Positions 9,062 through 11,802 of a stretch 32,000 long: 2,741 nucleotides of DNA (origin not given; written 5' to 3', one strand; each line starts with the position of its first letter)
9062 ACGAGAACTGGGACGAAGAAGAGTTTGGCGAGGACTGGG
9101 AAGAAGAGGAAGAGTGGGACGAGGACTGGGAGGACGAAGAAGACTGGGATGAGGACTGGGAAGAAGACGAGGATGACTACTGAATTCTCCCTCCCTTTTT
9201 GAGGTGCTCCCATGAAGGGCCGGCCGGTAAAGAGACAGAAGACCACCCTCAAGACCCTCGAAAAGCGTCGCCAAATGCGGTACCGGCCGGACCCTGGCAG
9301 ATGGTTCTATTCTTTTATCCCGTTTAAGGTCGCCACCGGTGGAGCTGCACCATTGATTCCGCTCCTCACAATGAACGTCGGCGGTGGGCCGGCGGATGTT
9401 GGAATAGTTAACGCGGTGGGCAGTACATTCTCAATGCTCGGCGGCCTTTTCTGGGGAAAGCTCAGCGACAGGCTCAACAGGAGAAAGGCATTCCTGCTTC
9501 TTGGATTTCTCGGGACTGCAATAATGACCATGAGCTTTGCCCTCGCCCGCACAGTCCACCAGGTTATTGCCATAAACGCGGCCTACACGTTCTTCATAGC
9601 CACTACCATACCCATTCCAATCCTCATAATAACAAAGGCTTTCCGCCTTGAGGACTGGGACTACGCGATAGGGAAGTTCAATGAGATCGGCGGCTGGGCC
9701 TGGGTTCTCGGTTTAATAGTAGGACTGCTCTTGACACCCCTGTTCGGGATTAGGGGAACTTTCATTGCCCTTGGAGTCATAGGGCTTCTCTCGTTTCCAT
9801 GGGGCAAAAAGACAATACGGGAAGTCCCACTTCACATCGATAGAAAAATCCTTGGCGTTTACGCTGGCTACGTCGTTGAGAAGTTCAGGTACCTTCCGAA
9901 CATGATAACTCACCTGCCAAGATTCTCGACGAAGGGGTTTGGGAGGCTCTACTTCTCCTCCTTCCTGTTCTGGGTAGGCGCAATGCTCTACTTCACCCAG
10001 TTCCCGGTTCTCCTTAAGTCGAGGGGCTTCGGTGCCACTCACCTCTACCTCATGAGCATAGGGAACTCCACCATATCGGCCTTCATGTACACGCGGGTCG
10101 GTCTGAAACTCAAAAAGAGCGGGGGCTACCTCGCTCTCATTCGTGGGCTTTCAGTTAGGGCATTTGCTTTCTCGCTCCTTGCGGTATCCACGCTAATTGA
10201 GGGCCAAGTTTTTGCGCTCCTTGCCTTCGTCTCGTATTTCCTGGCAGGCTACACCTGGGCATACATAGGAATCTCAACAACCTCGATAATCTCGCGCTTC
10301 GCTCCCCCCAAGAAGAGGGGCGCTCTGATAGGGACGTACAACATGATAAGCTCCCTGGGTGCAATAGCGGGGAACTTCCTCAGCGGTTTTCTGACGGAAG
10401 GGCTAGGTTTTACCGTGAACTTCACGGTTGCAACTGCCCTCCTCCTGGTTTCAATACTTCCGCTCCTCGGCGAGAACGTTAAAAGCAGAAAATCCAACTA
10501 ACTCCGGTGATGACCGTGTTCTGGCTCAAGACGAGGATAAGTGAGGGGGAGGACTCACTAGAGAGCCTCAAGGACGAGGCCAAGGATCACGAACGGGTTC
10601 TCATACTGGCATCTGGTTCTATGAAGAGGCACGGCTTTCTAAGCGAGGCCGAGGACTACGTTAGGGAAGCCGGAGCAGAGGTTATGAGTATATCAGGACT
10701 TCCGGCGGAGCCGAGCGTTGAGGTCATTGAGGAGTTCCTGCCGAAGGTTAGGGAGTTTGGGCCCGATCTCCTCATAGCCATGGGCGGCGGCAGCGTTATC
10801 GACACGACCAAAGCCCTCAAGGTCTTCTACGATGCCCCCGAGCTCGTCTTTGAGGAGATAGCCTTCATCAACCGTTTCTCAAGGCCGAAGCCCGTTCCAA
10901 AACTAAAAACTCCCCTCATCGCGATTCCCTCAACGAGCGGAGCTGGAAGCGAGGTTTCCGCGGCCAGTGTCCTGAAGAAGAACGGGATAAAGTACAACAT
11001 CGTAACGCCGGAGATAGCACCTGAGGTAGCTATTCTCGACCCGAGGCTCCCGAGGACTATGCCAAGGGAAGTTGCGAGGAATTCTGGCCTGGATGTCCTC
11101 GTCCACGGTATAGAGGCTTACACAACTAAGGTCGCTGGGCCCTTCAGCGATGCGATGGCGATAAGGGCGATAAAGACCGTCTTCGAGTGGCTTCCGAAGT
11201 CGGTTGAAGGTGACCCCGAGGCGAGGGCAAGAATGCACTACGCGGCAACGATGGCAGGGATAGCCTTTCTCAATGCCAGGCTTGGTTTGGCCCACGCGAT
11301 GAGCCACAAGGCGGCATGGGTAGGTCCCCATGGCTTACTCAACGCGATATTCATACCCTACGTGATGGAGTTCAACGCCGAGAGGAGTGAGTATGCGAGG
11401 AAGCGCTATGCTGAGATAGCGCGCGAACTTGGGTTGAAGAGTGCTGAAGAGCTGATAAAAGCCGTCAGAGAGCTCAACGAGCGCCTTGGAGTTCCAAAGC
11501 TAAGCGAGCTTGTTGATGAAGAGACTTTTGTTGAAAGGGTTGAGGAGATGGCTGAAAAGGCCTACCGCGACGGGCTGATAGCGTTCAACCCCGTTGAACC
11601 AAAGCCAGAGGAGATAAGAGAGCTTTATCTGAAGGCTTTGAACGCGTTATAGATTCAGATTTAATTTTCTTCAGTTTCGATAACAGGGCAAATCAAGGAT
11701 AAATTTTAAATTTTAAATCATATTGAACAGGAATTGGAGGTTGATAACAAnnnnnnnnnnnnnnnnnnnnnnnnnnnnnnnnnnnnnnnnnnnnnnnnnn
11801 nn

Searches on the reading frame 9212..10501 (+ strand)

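Call 3: search_protein_families(library=pfam, proteins=[window:9212-10501:+], max_evalue=0.01)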
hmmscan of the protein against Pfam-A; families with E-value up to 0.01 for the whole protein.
window:9212-10501:+ (429 aa): 3 families
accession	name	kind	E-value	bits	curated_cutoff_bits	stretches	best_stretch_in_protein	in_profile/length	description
PF07690.21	MFS_1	-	9.1e-30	104.2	33.4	2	42-354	12-315/347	Major Facilitator Superfamily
PF12832.13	MFS_1_like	-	1.2e-09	38.2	25.2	1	41-135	14-111/373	MFS_1 like family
PF03092.22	BT1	-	0.0011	18.2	22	1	319-415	70-168/432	BT1 family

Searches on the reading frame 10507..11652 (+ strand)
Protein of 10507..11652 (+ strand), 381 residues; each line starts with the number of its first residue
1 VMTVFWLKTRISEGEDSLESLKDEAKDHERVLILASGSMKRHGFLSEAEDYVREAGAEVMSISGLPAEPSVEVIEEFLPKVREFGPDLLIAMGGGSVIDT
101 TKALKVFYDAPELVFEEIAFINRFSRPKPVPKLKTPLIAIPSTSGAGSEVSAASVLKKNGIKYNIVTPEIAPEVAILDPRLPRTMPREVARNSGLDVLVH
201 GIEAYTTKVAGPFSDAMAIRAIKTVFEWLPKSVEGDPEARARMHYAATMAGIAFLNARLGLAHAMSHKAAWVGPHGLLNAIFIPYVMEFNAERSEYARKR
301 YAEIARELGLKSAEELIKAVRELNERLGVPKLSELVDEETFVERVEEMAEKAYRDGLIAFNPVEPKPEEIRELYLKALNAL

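Call 3: search_protein_families(library=pfam, proteins=[window:10507-11652:+], max_evalue=0.01)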
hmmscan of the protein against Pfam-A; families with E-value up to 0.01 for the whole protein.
window:10507-11652:+ (381 aa): 3 families
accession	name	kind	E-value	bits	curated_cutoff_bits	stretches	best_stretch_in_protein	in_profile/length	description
PF25137.1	ADH_Fe_C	-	2.3e-43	148.6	27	1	193-377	4-193/194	Fe-containing alcohol dehydrogenase family, C-terminal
PF00465.25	Fe-ADH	-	1.7e-38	132.3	31.3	1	9-179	2-168/168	Iron-containing alcohol dehydrogenase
PF13685.12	Fe-ADH_2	-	7.8e-08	32.9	28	1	26-104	17-93/149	Iron-containing alcohol dehydrogenase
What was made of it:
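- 10507..11652 (+): Left anchor: iron-containing alcohol dehydrogenase. Its last four codons, including the stop, come from the cassette. Pfam Fe-ADH and ADH_Fe_C (call 3).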

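Call 11: find_related_loci(query=window:10507-11652:+, collection=genome_contigs, flank=10000)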
Query window:10507-11652:+ (381 aa) in genome_contigs; peptide patterns used: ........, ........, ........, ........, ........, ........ (x = any residue, [..] = any of these).
232 stretches matched a pattern; 155 encode a relative of the query (tblastn E <= 1e-3); the best 80 are kept; 80 distinct loci.
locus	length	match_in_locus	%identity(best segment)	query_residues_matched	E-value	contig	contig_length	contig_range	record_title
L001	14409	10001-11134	90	1-378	0e+0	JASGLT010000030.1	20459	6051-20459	MAG: Thermococcaceae archaeon isolate DJKA121_NP-J24_bin.11 scaffold_404, whole genome shotgun sequence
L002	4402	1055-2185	85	1-377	0e+0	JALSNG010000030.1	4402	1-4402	MAG: Thermococcus sp. isolate 356-284_maxbin2_scaf2bin.206_VB 356-284_scaffold_16559_c1, whole genome shotgun sequence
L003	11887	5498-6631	84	1-378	0e+0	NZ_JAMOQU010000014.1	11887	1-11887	MAG: Thermococcus sp. isolate 4561-380_maxbin2_scaf2bin.010 4561-380_scaffold_1218_c1, whole genome shotgun sequence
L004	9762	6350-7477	83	1-376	0e+0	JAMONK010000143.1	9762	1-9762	MAG: Thermococcus sp. isolate 4281-140_metabat2_scaf2bin.039 4281-140_scaffold_3345_c1, whole genome shotgun sequence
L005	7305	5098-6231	82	1-378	0e+0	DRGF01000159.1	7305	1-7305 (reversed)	MAG TPA_asm: Thermococcus sp. isolate HyVt-34 Ga0136651_10004992, whole genome shotgun sequence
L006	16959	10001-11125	80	4-377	0e+0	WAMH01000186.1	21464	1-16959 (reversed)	MAG: Thermococcus sp. isolate S017_7 k151_65739, whole genome shotgun sequence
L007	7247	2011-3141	70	1-378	7e-176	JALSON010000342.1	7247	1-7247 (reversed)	MAG: Thermococcaceae archaeon isolate 356-284_metabat1_scaf2bin.116 356-284_scaffold_7168_c1, whole genome shotgun seque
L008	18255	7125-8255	69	1-378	3e-171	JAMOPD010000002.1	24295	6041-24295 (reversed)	MAG: Thermococcaceae archaeon isolate 4559-240_metabat1_scaf2bin.019 4559-240_scaffold_1014_c1, whole genome shotgun seq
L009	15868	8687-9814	66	1-377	8e-164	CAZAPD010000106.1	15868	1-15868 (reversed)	MAG TPA_asm: uncultured Thermococci archaeon isolate binchicken_co219_303 genome assembly, contig: k141_706893, whole ge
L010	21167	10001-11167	39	23-377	2e-77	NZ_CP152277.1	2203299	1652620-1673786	Elusimicrobium posterum strain Dip510 chromosome, complete genome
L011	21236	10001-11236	36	3-377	3e-71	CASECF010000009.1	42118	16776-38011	uncultured Alphaproteobacteria bacterium isolate CO.O65.metabat-bins.242 genome assembly, contig: CO.O65.metabat-bins.24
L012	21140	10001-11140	38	29-377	6e-71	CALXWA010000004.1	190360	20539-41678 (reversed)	MAG: uncultured Alphaproteobacteria bacterium isolate BRZ_FL__bin18 genome assembly, contig: BRZ_FL__NODE_115_length_190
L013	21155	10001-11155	37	24-377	7e-71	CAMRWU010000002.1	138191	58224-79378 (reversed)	MAG TPA_asm: uncultured proteobacterium isolate SRR13573577_bin.13_metawrap_v1.3_MAG genome assembly, contig: NODE.83_le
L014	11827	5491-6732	36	2-377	6e-71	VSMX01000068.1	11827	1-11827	MAG: Desulfovibrio sp. isolate S9741_S7_spades_bin.6 S9741_S7_bin.6_contig_68, whole genome shotgun sequence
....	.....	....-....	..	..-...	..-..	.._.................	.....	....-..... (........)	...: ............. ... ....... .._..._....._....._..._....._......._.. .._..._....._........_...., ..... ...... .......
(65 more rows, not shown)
